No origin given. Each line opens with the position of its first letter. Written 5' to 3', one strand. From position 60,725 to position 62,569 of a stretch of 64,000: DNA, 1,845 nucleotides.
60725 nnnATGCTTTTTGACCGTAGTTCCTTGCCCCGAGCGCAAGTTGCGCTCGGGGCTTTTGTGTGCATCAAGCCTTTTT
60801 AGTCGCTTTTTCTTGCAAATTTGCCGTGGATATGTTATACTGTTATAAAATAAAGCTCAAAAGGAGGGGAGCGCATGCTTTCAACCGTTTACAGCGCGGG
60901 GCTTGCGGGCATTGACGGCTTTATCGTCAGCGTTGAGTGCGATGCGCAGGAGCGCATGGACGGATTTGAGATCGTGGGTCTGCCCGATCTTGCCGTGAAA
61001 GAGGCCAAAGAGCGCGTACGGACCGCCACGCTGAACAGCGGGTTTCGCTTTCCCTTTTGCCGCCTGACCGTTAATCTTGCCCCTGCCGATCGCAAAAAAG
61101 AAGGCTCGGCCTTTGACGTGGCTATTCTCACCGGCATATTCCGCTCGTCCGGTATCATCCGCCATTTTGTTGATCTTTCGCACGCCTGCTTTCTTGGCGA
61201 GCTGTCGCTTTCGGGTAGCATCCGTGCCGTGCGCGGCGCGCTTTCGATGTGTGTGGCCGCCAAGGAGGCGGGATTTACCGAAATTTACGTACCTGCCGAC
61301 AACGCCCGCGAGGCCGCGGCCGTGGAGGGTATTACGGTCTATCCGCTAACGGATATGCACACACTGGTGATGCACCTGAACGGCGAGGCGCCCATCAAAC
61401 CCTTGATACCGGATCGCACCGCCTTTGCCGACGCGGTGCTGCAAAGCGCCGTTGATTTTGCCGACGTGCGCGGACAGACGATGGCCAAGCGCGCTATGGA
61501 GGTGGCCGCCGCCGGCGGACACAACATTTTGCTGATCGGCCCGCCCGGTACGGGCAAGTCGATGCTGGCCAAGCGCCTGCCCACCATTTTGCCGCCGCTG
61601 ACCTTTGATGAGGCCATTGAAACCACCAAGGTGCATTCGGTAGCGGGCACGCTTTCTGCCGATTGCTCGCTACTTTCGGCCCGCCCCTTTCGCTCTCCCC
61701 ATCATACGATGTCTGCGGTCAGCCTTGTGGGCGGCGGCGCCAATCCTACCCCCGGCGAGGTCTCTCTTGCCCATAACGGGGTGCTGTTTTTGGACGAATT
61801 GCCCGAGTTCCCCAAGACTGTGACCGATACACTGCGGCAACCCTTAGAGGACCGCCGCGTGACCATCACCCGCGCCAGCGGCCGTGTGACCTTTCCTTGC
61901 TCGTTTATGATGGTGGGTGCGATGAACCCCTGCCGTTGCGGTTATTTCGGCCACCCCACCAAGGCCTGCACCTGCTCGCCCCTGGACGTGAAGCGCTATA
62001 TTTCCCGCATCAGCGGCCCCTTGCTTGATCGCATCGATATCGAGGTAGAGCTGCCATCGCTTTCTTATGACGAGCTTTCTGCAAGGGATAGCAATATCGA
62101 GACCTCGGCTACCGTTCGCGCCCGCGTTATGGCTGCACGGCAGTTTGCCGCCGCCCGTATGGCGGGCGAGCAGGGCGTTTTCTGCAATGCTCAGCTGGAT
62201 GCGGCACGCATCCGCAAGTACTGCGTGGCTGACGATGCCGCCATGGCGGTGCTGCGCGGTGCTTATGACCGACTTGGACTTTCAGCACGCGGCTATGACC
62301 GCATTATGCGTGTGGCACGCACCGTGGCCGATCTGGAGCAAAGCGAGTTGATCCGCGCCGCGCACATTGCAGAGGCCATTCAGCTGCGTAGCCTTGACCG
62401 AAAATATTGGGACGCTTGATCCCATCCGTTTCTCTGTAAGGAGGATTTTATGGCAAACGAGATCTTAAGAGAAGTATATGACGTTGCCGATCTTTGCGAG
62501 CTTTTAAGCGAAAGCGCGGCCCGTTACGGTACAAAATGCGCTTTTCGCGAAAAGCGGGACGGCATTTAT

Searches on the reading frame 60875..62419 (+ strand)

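Call 43: search_protein_families(library=pfam, proteins=[window:60875-62419:+], max_evalue=0.001)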
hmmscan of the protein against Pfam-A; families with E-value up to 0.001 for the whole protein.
window:60875-62419:+ (514 aa): 10 families
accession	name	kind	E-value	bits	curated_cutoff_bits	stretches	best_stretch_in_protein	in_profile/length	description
PF01078.27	Mg_chelatase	-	5.9e-95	317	20.3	1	194-400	1-206/207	Magnesium chelatase, subunit ChlI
PF13541.12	ChlI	-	2.9e-36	124.5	27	1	20-143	1-121/121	Subunit ChlI of Mg-chelatase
PF13335.12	Mg_chelatase_C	-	9.9e-31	106.6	26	1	409-505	2-94/94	Magnesium chelatase, subunit ChlI C-terminal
PF07728.20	AAA_5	-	7.5e-11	42.6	22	1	217-353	1-124/139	AAA domain (dynein-related subfamily)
PF00493.29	MCM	-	3.5e-08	33.3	23.3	0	293-357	114-178/224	MCM P-loop domain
PF00158.32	Sigma54_activat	-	3.5e-07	30.5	20.2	1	206-330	13-123/168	Sigma-54 interaction domain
PF05496.18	RuvB_N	-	0.00016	21.9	27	0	297-338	81-122/159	Holliday junction DNA helicase RuvB P-loop domain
PF13191.12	AAA_16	-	0.00024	22.1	32.6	1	206-240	14-49/167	AAA ATPase domain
PF20030.5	bpMoxR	-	0.00028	20.5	27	0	208-244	24-60/205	MoxR domain in the MoxR-vWA-beta-propeller ternary systems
PF00004.35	AAA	-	0.00046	21.1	21.2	0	218-237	1-20/131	ATPase family associated with various cellular activities (AAA)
